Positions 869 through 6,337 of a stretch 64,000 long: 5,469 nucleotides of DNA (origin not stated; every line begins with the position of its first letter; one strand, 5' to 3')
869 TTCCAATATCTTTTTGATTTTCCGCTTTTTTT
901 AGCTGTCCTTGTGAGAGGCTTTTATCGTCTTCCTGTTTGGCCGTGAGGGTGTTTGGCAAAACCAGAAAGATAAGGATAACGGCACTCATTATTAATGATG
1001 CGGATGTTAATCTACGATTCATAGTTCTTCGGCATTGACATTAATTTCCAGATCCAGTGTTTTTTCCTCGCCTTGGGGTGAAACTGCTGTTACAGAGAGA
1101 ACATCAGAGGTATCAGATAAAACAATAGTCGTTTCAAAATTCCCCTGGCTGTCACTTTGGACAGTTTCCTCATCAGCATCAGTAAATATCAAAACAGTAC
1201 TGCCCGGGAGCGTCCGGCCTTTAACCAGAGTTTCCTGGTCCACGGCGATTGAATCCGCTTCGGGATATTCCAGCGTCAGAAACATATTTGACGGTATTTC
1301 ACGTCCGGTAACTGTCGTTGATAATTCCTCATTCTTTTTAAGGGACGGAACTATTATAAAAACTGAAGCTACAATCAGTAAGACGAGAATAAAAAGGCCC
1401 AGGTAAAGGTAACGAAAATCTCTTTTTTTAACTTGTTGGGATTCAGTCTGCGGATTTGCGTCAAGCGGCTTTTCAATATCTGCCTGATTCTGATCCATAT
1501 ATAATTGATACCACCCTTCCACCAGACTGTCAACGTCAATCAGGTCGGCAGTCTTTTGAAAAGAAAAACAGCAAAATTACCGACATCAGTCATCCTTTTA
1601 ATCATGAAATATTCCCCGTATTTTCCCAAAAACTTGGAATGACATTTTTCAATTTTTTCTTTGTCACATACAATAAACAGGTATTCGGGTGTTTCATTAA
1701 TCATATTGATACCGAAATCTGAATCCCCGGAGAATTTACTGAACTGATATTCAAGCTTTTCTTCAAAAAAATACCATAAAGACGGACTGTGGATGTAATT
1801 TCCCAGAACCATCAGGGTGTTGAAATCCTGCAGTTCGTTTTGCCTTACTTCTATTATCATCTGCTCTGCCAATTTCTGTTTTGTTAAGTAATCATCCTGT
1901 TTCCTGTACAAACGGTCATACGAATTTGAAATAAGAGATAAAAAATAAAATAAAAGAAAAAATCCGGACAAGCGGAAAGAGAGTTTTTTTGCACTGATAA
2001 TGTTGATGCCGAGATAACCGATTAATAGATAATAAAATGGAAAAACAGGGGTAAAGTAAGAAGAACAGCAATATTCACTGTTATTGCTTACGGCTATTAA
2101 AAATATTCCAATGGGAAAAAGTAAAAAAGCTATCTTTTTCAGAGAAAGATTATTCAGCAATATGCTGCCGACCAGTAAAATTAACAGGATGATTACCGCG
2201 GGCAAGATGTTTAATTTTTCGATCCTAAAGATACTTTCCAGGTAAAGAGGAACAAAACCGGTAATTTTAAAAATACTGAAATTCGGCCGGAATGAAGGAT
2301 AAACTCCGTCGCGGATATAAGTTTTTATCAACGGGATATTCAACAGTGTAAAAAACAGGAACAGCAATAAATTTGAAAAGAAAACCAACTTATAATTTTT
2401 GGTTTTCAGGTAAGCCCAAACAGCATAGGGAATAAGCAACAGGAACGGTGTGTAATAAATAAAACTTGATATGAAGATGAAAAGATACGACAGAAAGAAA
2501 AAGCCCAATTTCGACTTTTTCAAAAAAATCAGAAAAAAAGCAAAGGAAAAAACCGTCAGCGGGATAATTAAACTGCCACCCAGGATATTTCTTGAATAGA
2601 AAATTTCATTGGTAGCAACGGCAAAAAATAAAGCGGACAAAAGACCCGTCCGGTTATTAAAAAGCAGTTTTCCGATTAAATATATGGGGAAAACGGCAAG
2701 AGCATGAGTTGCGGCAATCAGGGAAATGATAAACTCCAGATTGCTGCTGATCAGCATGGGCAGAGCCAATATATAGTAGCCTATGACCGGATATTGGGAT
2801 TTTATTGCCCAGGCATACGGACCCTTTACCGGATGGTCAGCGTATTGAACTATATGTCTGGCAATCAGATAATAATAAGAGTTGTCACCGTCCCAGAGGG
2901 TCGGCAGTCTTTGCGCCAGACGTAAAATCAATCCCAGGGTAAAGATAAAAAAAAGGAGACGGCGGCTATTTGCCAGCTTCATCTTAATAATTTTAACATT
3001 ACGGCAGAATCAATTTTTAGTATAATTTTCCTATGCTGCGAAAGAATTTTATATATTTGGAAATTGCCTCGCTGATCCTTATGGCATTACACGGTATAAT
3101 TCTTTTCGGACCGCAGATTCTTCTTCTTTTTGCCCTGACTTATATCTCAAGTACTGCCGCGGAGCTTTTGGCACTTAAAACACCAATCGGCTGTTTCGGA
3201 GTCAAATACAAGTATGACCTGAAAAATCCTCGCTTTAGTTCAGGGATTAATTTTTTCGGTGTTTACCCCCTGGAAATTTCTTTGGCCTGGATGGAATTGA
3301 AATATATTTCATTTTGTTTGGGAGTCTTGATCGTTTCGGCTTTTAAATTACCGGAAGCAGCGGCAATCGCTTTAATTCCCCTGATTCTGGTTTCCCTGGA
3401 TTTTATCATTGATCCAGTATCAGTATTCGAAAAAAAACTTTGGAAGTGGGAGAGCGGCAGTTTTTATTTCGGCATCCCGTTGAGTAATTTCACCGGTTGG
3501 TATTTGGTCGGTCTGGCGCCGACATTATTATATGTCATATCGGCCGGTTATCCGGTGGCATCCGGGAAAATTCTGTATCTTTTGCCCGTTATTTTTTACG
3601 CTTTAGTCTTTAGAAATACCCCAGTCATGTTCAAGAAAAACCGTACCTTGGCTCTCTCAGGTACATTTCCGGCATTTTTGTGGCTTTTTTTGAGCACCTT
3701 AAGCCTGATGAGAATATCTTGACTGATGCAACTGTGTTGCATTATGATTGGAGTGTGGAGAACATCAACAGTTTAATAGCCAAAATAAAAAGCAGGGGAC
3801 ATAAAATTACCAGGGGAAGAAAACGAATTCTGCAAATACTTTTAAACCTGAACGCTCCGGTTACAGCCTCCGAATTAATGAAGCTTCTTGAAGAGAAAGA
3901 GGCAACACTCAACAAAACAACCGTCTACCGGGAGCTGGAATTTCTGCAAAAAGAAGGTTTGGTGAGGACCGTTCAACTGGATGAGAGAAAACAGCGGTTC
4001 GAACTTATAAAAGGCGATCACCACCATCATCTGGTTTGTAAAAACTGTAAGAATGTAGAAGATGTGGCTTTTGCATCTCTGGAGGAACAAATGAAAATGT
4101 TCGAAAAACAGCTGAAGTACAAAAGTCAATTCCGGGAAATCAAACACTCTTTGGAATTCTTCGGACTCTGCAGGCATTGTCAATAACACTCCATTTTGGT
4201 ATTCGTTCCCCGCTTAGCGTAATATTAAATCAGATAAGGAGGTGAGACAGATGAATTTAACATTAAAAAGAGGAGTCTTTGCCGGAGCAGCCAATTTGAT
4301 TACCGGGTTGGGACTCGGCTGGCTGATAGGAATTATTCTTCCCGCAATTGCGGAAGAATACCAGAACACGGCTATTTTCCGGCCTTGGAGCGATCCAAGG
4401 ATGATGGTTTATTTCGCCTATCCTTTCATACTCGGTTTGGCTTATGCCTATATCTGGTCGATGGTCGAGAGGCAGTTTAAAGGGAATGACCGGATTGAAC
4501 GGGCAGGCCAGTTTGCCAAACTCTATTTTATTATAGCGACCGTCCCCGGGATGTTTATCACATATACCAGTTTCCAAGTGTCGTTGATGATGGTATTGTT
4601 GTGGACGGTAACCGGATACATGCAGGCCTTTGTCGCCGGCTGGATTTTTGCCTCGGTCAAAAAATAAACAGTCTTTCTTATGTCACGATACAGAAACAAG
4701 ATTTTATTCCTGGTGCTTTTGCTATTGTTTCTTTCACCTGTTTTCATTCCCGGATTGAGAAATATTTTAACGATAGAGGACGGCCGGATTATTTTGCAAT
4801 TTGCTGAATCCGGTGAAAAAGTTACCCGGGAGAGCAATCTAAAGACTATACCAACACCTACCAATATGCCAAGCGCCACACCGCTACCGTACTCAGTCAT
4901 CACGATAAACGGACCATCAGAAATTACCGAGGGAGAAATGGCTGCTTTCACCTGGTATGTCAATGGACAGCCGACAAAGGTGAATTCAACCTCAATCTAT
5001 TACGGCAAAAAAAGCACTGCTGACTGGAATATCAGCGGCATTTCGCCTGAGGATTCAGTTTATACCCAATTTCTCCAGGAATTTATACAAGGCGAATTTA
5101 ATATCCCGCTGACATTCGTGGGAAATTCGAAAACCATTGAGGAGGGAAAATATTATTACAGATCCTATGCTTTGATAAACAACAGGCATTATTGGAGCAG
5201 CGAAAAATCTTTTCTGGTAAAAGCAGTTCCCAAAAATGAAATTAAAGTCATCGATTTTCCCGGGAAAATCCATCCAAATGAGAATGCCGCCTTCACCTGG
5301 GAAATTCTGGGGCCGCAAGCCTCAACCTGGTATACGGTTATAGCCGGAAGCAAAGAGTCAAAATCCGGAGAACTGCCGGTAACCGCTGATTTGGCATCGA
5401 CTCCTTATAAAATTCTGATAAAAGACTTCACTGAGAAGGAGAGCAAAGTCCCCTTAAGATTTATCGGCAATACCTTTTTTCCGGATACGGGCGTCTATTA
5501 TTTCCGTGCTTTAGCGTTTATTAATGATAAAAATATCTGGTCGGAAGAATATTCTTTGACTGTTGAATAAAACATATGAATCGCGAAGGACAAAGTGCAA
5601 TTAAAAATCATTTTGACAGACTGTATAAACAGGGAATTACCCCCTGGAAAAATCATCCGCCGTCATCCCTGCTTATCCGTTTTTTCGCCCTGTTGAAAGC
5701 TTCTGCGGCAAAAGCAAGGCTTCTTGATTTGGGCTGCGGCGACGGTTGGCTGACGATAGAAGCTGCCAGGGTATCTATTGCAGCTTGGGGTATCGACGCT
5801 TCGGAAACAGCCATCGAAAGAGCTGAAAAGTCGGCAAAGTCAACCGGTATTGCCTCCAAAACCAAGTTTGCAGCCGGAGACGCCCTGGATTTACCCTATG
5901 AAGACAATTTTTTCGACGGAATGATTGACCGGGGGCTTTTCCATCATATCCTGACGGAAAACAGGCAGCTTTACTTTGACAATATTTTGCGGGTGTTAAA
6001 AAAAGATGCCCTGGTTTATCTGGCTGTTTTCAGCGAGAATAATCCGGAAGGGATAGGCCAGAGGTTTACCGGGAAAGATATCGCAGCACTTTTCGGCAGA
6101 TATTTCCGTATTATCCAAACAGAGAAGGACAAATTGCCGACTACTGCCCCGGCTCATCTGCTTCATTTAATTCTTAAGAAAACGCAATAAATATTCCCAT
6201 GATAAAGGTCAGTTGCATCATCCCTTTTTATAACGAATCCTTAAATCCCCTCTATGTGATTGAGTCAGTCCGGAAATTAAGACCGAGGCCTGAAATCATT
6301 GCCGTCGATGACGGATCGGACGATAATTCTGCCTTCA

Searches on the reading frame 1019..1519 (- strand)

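Call 73: search_protein_families(library=pfam, proteins=[window:1019-1519:-], max_evalue=0.001)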
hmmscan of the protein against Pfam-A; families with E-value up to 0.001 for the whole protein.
window:1019-1519:- (166 aa): 1 family
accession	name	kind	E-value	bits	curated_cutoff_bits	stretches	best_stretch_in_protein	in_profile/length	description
PF17936.7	Big_6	-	0.00042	21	27.6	1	94-152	12-73/83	Bacterial Ig domain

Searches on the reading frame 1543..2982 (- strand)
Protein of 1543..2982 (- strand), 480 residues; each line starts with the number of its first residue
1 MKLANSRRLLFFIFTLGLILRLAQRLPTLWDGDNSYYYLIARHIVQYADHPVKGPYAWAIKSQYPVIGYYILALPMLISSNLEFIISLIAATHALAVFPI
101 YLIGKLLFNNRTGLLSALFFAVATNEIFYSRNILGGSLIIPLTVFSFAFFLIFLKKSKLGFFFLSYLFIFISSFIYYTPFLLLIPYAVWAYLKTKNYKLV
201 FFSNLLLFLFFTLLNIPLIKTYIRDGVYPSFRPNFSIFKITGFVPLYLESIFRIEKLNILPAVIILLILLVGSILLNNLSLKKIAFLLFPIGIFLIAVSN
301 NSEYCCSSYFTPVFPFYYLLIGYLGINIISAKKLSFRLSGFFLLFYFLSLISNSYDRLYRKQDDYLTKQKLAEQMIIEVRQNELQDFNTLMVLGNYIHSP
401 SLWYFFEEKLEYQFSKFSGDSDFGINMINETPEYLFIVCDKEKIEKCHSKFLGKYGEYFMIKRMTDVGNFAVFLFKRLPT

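Call 41: search_protein_families(library=ncbifam, proteins=[window:1543-2982:-], max_evalue=0.01)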
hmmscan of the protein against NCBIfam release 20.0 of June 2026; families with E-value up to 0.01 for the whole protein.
window:1543-2982:- (480 aa): 1 family
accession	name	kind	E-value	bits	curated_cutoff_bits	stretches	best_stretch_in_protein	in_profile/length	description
TIGR04154.1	archaeo_STT3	subfamily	3.1e-06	25.8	450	1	84-135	96-147/831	oligosaccharyl transferase, archaeosortase A system-associated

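Call 51: search_protein_families(library=pfam, proteins=[window:1543-2982:-], max_evalue=0.001)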
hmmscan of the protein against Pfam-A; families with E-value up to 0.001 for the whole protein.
window:1543-2982:- (480 aa): 1 family
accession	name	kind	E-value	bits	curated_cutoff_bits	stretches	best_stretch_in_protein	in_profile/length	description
PF13231.12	PMT_2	-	5.9e-06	27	26.1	1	65-206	3-142/160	Dolichyl-phosphate-mannose-protein mannosyltransferase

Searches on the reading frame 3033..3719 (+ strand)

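Call 51: search_protein_families(library=pfam, proteins=[window:3033-3719:+], max_evalue=0.001)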
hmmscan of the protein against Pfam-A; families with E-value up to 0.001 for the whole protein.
window:3033-3719:+ (229 aa): 1 family
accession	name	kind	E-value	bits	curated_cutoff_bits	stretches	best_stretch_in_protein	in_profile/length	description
PF04240.17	Caroten_synth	-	1.6e-20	74.4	25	1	8-168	4-157/209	Carotenoid biosynthesis protein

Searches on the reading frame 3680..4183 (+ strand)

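Call 73: search_protein_families(library=pfam, proteins=[window:3680-4183:+], max_evalue=0.001)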
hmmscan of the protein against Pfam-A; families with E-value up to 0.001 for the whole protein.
window:3680-4183:+ (168 aa): 7 families
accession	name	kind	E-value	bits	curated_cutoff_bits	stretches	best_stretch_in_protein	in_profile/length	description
PF01475.25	FUR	-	6.6e-26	91.3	23.1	1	39-159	2-119/121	Ferric uptake regulator family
PF24101.1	eWH_GTF3C1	-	2.8e-05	24.2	30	1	47-145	10-109/110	GTF3C1, extended winged-helix domain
PF03551.20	PadR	-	0.00025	21.4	27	1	51-103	2-55/75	Transcriptional regulator PadR-like family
PF01022.26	HTH_5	-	0.0003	21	22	0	46-96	3-46/47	Bacterial regulatory protein, arsR family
PF08461.16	HTH_12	-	0.00039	20.7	21.4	1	49-99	2-52/66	Ribonuclease R winged-helix domain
PF08279.18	HTH_11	-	0.00088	19.5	25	0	47-93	2-43/55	HTH domain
PF12840.13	HTH_20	-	0.00094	19.5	27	0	47-98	6-51/51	Helix-turn-helix domain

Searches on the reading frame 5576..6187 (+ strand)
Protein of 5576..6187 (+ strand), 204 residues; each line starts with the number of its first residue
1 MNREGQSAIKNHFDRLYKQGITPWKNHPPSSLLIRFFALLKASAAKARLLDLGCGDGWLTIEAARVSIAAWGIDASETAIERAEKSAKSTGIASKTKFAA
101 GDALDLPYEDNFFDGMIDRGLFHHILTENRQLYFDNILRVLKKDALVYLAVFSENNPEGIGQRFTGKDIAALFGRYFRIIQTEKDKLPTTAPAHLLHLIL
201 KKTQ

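Call 9: search_protein_families(library=pfam, proteins=[window:5576-6187:+], max_evalue=0.001)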
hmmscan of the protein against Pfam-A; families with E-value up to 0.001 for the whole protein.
window:5576-6187:+ (204 aa): 12 families
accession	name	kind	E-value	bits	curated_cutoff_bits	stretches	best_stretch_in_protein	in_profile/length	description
PF13847.12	Methyltransf_31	-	2.6e-19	69.8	27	1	46-155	4-117/145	Methyltransferase domain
PF13649.12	Methyltransf_25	-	1.1e-18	68.1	27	1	50-143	2-95/97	Methyltransferase domain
PF08241.18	Methyltransf_11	-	4.9e-18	66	21.2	1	50-148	1-94/95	Methyltransferase domain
PF13489.12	Methyltransf_23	-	2.2e-11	44.2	27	1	39-155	16-122/164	Methyltransferase domain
PF05724.17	TPMT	-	5.1e-11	43.1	26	1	13-185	6-191/218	Thiopurine S-methyltransferase (TPMT)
PF08242.18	Methyltransf_12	-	6.2e-10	40.1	30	1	50-146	1-97/98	Methyltransferase domain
PF02353.26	CMAS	-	1.5e-08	34.7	27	1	47-155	64-170/273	Mycolic acid cyclopropane synthetase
PF05175.20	MTS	-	2.4e-06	27.7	23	1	42-118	29-104/170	Methyltransferase small domain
PF01209.24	Ubie_methyltran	-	2.4e-06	27.5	20.1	1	41-160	43-162/233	ubiE/COQ5 methyltransferase family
PF06325.19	PrmA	-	6.1e-05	23.1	22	1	40-98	156-215/296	Ribosomal protein L11 methyltransferase (PrmA)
PF13679.12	Methyltransf_32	-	7.5e-05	23.2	27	1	41-102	21-88/143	Methyltransferase domain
PF01170.24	UPF0020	-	0.00058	20.1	22.3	0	62-117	71-126/197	RMKL-like, methyltransferase domain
